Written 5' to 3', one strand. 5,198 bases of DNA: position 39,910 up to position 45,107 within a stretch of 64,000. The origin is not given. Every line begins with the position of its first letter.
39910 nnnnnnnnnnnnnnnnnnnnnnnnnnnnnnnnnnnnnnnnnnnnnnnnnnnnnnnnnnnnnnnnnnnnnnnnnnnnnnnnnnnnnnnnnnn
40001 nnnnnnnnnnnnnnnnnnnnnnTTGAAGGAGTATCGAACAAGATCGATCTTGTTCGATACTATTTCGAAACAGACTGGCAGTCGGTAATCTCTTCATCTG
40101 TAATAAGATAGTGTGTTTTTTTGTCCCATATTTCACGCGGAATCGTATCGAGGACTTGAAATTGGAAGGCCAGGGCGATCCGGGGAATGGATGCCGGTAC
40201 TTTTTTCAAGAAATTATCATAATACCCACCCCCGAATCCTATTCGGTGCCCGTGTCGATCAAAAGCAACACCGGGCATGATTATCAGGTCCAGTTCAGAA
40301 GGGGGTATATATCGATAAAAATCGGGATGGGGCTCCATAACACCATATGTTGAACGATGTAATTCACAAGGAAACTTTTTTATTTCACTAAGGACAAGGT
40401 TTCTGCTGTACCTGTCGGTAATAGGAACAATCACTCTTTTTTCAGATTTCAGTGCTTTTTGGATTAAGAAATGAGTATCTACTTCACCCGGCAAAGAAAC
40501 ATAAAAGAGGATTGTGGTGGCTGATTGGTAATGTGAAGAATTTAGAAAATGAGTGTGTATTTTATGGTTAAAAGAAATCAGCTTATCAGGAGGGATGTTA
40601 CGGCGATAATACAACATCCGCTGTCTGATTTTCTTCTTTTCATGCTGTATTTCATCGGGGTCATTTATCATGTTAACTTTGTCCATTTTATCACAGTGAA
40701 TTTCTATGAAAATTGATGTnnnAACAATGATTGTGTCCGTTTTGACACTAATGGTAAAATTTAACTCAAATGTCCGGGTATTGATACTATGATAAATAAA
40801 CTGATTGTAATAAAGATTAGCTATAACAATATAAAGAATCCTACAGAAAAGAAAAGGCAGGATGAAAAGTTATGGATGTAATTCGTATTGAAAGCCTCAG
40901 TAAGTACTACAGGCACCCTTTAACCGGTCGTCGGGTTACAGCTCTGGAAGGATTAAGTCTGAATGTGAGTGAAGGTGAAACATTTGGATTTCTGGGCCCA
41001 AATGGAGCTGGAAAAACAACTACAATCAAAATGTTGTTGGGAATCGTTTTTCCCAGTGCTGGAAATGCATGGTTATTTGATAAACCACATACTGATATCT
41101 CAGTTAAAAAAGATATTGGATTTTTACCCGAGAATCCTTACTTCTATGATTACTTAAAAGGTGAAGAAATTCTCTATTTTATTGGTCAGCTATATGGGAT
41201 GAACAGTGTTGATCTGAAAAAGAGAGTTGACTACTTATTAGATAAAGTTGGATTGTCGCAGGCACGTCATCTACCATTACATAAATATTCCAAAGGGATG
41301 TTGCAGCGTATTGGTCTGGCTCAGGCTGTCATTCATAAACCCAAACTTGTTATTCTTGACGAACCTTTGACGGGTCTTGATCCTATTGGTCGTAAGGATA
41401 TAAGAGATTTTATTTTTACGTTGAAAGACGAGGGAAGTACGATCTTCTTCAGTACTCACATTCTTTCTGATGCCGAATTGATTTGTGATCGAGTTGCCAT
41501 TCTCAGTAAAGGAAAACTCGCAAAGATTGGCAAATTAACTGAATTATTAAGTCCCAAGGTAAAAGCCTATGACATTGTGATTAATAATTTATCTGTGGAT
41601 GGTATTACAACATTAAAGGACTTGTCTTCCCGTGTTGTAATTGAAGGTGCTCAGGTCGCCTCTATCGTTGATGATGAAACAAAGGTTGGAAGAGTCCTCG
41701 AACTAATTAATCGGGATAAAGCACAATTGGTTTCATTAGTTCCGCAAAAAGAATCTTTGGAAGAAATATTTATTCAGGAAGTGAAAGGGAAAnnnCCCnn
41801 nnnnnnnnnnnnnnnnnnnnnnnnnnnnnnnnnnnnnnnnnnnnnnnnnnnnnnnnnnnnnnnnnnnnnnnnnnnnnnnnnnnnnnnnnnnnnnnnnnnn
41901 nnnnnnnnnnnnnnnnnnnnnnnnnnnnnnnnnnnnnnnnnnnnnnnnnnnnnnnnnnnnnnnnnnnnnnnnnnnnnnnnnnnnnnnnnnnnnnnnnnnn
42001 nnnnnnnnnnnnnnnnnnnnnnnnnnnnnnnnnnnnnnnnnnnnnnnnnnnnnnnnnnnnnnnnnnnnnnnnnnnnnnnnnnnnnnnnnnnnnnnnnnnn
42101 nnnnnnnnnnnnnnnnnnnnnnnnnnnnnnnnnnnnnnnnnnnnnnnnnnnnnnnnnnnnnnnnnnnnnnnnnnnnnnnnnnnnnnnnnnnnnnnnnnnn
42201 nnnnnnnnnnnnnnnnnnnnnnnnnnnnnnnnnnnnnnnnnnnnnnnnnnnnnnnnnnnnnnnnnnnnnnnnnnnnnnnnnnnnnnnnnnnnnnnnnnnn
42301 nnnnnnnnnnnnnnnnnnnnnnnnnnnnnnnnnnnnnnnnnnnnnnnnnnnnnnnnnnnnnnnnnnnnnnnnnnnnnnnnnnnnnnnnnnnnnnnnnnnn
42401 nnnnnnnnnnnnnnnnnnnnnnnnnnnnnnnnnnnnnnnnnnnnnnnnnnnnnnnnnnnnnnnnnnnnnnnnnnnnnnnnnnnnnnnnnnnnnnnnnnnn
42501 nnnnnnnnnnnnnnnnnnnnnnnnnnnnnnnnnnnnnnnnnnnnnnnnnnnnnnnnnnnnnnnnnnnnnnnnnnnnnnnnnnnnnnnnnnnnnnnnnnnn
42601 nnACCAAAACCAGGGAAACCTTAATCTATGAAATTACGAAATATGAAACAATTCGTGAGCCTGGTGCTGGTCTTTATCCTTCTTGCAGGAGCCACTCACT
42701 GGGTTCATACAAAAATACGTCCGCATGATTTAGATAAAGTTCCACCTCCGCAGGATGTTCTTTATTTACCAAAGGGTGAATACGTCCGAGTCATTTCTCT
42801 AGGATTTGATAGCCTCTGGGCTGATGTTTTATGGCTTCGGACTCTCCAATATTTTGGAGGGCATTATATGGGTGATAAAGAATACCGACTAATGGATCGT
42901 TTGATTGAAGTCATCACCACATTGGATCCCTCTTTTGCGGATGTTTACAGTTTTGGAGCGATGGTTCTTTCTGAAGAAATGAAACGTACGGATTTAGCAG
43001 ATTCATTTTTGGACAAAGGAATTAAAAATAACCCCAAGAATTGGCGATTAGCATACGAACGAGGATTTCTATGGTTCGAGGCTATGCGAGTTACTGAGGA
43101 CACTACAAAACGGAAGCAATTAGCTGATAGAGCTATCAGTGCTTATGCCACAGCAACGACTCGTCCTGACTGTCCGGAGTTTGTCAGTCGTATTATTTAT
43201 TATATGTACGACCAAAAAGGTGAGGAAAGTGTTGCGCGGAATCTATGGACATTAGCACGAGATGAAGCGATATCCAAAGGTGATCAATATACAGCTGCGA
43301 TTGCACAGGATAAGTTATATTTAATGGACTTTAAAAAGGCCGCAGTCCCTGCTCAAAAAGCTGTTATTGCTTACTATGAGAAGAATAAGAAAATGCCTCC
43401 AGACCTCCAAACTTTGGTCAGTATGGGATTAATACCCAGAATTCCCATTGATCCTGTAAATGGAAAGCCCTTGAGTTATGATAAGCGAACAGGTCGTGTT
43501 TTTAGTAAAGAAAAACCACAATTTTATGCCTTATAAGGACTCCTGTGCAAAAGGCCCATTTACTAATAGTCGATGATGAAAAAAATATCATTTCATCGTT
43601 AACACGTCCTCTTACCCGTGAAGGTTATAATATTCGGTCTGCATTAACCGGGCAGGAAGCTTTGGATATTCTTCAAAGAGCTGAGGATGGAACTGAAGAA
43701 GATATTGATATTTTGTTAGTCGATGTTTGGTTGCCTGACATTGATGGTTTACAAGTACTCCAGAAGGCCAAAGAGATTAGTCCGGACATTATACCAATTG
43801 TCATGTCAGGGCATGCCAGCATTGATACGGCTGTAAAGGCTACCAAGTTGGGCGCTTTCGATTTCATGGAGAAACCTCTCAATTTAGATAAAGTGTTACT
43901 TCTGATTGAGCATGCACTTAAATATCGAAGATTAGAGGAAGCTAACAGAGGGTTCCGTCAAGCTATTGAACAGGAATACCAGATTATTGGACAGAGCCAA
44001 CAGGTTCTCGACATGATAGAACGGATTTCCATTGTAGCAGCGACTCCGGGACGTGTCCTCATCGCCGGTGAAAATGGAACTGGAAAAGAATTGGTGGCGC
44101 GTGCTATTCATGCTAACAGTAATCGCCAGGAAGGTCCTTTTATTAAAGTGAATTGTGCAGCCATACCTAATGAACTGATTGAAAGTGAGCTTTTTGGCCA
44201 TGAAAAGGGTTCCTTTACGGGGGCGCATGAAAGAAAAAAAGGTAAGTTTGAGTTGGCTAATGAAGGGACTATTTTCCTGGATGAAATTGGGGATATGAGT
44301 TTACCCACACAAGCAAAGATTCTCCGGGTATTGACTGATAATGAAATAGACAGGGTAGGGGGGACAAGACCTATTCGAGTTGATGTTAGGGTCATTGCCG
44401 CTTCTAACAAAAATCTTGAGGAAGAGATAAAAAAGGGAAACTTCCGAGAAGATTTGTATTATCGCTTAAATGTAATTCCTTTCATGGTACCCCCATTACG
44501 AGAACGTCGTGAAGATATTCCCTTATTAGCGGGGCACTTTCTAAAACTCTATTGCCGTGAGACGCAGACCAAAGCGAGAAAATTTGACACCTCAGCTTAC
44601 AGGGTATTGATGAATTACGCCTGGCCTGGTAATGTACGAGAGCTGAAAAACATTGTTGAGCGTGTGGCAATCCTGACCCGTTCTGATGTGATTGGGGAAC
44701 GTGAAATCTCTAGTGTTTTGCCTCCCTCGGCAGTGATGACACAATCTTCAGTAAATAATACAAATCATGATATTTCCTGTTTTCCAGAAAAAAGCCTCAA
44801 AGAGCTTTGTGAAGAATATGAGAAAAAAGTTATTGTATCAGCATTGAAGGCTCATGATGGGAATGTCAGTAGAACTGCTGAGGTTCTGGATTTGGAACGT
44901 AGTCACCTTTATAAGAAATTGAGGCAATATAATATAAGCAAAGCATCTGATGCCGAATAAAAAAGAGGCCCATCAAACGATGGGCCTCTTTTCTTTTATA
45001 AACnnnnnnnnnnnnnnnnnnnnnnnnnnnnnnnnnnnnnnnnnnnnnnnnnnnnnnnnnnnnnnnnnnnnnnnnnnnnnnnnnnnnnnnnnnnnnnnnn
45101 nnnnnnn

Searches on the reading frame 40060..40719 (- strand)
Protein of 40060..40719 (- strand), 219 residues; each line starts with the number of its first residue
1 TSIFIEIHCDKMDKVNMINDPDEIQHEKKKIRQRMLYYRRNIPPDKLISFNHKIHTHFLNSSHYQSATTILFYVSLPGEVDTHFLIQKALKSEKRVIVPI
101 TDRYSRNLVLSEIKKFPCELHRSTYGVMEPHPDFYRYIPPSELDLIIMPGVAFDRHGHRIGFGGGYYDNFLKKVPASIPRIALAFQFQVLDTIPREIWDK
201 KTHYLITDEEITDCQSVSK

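Call 47: search_protein_families(library=ncbifam, proteins=[window:40060-40719:-], max_evalue=1e-8)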
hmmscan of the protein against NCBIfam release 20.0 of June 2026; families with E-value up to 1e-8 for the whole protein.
window:40060-40719:- (219 aa): 2 families
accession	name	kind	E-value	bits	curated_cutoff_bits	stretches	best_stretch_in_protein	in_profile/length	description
TIGR02727.1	MTHFS_bact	equivalog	7.1e-48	162.9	84.9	1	28-207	1-181/182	5-formyltetrahydrofolate cyclo-ligase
NF007661.0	PRK10333.1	equivalog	4.3e-24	85.4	343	1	23-208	6-192/198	5-formyltetrahydrofolate cyclo-ligase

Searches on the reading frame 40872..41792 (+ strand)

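Call 47: search_protein_families(library=ncbifam, proteins=[window:40872-41792:+], max_evalue=1e-8)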
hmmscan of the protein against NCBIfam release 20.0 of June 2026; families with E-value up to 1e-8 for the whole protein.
window:40872-41792:+ (307 aa): 162 families (the best 25 are shown)
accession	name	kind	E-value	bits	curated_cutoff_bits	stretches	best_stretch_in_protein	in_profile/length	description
TIGR01188.1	drrA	subfamily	4.2e-65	220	312.45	1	22-302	6-299/302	daunorubicin resistance ABC transporter, ATP-binding protein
TIGR03522.1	GldA_ABC_ATP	equivalog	1.6e-61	208.4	402.6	1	4-300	3-297/301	gliding motility-associated ABC transporter ATP-binding subunit GldA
TIGR03740.1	galliderm_ABC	subfamily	1.5e-48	165.4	309.75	1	21-219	12-205/223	lantibiotic protection ABC transporter ATP-binding subunit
NF033858.1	ABC2_perm_RbbA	equivalog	2.4e-47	161.4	1050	1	22-227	279-486/909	ribosome-associated ATPase/putative transporter RbbA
NF010060.0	PRK13537.1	equivalog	3.7e-42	144.3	521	1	23-276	29-285/314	nodulation factor ABC transporter ATP-binding protein NodI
NF010059.0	PRK13536.1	equivalog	1.6e-40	138.9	549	1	24-301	58-333/342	nodulation factor ABC transporter ATP-binding protein NodI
TIGR01288.1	nodI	equivalog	2.2e-38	132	424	1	25-273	20-271/303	nodulation factor ABC transporter ATP-binding protein NodI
TIGR04406.1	LPS_export_lptB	equivalog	3.3e-36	124.8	240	1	6-227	4-224/239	LPS export ABC transporter ATP-binding protein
NF047565.1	PSM_export_PmtA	equivalog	6.1e-35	120.9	350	1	24-226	16-216/282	phenol-soluble modulin export ABC transporter ATP-binding protein PmtA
TIGR04521.1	ECF_ATPase_2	equivalog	1.9e-32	112.5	330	1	4-230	1-237/279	energy-coupling factor transporter ATPase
TIGR01186.1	proV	subfamily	2.4e-32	112.4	326.6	1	24-227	8-219/363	betaine/proline/choline family ABC transporter ATP-binding protein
TIGR01257.1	rim_protein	equivalog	4.1e-32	110.1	4012.85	1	2-233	1936-2165/2272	rim ABC transporter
TIGR04520.1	ECF_ATPase_1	equivalog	5e-32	111.4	315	1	4-235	1-233/269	energy-coupling factor transporter ATPase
NF008144.0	PRK10895.1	equivalog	7.8e-31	107.4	381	1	5-227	5-226/241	LPS export ABC transporter ATP-binding protein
TIGR03864.1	PQQ_ABC_ATP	hypoth_equivalog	2.5e-30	105.7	302.25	1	22-227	14-221/236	ABC transporter, ATP-binding subunit, PQQ-dependent alcohol dehydrogenase system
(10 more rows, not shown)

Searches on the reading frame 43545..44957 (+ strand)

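Call 47: search_protein_families(library=ncbifam, proteins=[window:43545-44957:+], max_evalue=1e-8)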
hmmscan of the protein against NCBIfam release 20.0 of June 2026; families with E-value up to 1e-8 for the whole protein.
window:43545-44957:+ (471 aa): 63 families (the best 25 are shown)
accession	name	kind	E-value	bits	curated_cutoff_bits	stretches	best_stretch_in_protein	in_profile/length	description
NF008469.0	PRK11361.1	equivalog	1.8e-143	478.6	714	1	4-467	5-459/461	acetoacetate metabolism transcriptional regulator AtoC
TIGR01818.1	ntrC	equivalog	8.4e-135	450.1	558.6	1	7-461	2-462/463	nitrogen regulation protein NR(I)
NF051870.1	NAssimRespRegNtrX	equivalog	2.6e-133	445.2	600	1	5-461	3-449/452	nitrogen assimilation response regulator NtrX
TIGR02915.1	PEP_resp_reg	equivalog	4.4e-122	408.1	502.6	1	6-464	1-444/445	PEP-CTERM-box response regulator transcription factor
NF041552.1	TF_PrdR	equivalog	6.9e-117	391.2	795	1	139-463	260-577/577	sigma-54 dependent transcriptional regulator PrdR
NF041946.1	LuxO_transreg_Vib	equivalog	4.4e-113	378.5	800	1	23-463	16-461/463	quorum-sensing sigma-54 dependent transcriptional regulator LuxO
NF003451.0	PRK05022.1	equivalog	4.8e-113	378.6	476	1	129-464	174-510/512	nitric oxide reductase transcriptional regulator NorR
NF007689.0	PRK10365.1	equivalog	6.2e-112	374.6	760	1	3-459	5-439/441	sigma-54-dependent response regulator transcription factor ZraR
TIGR01817.1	nifA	equivalog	1.3e-111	374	528.85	1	130-391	181-441/534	nif-specific transcriptional activator NifA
NF008176.1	PRK10923.1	equivalog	3.4e-111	372.1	620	1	1-462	1-466/469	nitrogen regulation protein NR(I)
NF011695.0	PRK15115.1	equivalog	1e-107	360.7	763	1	2-465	5-439/445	two-component system response regulator GlrR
NF049963.1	RespRegFlgRCampy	domain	4.2e-102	342.2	750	1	6-464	3-429/429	fla regulon two-component system response regulator FlgR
NF038308.1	RNA_repair_RtcR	equivalog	9.2e-102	341.6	650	1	92-464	122-518/530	RNA repair transcriptional activator RtcR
NF050807.1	TransRegFlbDCaul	equivalog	4.2e-100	335.7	750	1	6-463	3-439/454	sigma-54-dependent transcriptional regulator FlbD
TIGR02974.1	phageshock_pspF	equivalog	5.1e-91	305.4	443.55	1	147-462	1-336/336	phage shock protein operon transcriptional activator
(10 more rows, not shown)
